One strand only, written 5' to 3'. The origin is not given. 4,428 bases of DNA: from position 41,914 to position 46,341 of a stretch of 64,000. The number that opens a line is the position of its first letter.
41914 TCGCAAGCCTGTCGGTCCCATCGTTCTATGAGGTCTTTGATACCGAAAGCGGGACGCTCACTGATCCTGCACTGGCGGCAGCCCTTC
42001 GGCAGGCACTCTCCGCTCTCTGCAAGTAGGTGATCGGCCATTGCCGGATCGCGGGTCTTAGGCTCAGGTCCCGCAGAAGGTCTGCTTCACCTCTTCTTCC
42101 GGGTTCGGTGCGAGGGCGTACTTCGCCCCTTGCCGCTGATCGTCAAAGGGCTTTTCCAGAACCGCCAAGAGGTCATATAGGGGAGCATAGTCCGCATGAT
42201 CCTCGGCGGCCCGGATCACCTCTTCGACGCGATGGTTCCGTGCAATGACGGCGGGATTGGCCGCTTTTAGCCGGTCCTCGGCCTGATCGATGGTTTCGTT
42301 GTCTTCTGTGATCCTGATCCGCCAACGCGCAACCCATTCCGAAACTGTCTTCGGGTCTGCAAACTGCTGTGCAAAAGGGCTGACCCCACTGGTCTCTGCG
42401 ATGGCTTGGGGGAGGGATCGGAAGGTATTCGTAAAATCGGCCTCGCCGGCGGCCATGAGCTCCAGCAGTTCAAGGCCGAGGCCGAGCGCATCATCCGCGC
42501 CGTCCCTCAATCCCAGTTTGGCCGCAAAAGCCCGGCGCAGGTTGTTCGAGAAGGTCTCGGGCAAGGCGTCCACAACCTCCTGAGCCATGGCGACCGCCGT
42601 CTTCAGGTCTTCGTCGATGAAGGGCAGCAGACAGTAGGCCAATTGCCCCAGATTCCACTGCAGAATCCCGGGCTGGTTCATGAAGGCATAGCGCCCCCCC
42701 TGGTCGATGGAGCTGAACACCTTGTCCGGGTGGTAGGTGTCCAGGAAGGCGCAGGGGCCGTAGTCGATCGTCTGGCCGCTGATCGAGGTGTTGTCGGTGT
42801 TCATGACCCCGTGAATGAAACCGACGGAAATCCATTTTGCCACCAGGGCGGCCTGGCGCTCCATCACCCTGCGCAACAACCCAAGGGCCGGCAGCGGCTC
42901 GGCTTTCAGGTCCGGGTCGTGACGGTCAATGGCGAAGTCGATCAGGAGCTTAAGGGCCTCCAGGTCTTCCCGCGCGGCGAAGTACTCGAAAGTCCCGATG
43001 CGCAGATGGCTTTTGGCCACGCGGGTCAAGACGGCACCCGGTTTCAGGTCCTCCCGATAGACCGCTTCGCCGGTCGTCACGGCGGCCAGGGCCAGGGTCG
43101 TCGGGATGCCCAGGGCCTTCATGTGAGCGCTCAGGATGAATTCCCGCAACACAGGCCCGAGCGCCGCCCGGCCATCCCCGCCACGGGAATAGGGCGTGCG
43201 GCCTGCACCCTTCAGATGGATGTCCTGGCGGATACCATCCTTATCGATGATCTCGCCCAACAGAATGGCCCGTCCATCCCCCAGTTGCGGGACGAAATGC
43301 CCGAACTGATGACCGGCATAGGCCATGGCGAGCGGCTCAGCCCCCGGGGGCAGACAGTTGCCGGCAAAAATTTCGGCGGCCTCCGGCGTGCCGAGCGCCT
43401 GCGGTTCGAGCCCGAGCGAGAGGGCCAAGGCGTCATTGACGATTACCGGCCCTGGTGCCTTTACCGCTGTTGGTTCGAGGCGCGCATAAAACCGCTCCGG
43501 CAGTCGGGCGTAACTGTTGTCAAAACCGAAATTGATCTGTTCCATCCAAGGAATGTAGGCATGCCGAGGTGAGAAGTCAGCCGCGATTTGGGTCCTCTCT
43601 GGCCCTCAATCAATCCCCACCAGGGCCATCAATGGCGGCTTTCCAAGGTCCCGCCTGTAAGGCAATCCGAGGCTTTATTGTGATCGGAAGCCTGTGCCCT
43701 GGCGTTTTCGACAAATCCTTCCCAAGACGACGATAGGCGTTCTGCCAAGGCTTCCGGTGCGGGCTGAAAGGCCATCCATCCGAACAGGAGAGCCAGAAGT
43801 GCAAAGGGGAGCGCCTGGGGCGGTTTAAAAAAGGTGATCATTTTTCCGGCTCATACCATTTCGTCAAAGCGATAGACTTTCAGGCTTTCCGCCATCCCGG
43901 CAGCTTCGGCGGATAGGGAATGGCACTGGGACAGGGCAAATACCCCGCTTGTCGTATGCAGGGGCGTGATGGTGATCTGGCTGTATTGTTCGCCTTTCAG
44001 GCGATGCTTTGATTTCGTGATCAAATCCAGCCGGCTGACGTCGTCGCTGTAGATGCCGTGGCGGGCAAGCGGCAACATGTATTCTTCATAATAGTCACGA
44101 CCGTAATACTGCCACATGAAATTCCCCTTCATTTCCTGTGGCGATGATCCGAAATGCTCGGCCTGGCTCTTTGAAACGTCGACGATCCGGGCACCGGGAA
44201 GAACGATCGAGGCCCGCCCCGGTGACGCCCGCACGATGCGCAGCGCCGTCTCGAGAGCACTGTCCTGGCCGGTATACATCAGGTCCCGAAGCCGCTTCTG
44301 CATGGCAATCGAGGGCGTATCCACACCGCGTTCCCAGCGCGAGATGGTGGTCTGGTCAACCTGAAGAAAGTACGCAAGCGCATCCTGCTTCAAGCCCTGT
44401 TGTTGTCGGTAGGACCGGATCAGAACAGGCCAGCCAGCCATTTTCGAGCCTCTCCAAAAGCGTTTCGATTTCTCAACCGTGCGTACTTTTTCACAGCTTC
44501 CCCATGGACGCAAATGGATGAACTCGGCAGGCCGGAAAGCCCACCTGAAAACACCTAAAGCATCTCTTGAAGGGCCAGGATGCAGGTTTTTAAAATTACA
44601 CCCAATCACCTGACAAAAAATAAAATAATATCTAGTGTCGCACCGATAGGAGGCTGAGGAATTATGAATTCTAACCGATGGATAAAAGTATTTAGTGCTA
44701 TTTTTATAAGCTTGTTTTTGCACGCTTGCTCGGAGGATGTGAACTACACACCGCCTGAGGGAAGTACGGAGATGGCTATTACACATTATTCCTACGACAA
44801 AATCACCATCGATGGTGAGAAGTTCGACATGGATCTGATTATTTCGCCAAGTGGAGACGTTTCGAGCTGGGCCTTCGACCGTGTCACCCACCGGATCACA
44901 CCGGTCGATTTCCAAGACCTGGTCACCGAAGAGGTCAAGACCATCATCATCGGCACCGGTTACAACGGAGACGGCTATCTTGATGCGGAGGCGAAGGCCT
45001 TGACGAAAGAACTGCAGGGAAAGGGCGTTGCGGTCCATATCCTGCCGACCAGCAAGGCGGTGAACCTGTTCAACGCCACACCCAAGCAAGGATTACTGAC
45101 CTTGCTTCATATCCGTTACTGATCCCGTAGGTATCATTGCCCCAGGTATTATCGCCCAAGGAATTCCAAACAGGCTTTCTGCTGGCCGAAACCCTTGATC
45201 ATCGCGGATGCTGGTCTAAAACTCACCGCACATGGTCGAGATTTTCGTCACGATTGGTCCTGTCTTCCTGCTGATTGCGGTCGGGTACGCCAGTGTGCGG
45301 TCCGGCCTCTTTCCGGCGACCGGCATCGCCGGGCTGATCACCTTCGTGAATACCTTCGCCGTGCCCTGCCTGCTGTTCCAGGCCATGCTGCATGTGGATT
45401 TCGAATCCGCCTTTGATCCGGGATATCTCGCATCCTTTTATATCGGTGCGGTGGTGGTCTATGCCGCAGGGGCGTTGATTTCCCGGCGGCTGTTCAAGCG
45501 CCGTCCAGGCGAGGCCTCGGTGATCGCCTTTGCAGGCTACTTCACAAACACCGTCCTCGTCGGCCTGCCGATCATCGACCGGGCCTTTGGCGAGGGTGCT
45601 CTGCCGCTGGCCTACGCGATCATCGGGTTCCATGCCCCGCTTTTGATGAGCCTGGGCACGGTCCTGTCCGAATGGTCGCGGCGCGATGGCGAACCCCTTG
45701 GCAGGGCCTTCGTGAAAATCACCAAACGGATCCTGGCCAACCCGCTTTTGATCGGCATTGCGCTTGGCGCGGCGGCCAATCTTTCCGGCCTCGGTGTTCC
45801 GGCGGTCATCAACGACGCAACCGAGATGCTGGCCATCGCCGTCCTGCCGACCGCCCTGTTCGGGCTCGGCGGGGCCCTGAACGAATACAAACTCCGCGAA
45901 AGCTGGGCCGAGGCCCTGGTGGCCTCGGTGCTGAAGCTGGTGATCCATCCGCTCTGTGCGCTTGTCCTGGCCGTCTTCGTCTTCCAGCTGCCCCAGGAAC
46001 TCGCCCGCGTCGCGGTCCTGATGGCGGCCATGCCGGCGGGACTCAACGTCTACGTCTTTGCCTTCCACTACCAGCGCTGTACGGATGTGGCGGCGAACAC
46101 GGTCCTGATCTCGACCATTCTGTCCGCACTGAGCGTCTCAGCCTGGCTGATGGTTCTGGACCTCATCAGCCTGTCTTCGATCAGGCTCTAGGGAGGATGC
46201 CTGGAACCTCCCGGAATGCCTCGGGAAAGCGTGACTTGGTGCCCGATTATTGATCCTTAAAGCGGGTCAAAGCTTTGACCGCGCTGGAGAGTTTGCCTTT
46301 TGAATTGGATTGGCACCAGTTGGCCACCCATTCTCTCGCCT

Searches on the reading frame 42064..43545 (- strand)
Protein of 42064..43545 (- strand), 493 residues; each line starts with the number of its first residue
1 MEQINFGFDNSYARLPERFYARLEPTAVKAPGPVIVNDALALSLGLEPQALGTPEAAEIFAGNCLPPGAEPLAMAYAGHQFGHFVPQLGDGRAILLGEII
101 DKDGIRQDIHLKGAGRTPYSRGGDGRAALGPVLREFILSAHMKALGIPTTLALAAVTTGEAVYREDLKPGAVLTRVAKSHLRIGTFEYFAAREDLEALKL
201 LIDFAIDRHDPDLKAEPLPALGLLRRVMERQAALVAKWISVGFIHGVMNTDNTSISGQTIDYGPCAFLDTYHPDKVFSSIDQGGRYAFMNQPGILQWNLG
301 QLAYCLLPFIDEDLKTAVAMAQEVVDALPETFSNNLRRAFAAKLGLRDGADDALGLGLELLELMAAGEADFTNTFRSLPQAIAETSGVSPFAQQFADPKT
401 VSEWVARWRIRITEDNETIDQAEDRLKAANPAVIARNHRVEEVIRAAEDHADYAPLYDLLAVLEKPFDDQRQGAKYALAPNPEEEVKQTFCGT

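Call 57: search_protein_families(library=pfam, proteins=[window:42064-43545:-], max_evalue=0.001)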
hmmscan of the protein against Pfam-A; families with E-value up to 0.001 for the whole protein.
window:42064-43545:- (493 aa): 1 family
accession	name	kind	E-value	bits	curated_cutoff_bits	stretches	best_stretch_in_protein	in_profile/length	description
PF02696.19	SelO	-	1.8e-111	373.6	22.8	1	5-462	4-464/466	Protein adenylyltransferase SelO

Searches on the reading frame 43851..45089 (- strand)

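Call 57: search_protein_families(library=pfam, proteins=[window:43851-45089:-], max_evalue=0.001)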
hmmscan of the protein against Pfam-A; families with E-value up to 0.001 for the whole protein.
window:43851-45089:- (412 aa): 2 families
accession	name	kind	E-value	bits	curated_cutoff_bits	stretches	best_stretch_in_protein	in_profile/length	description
PF01381.28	HTH_3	-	1e-08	35.5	23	1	224-263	1-40/55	Helix-turn-helix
PF13560.12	HTH_31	-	8.6e-08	32.8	27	1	223-270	5-53/64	Helix-turn-helix domain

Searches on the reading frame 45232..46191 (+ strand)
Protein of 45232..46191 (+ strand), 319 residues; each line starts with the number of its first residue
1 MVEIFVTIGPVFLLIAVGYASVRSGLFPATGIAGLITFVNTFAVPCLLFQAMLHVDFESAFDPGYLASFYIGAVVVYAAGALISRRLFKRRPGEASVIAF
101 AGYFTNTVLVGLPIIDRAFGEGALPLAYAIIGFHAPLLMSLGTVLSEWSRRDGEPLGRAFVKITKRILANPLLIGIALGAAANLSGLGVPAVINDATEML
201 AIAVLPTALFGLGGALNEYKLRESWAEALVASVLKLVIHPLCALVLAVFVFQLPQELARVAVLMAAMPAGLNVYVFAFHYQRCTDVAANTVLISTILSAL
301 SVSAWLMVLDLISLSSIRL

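Call 57: search_protein_families(library=pfam, proteins=[window:45232-46191:+], max_evalue=0.001)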
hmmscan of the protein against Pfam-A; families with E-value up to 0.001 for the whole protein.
window:45232-46191:+ (319 aa): 2 families
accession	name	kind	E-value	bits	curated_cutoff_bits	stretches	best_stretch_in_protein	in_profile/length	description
PF03547.23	Mem_trans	-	1.9e-34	119.2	25.7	1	4-306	2-343/343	Membrane transport protein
PF01758.21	SBF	-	1.7e-06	28.3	24.3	1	229-309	31-114/191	Sodium Bile acid symporter family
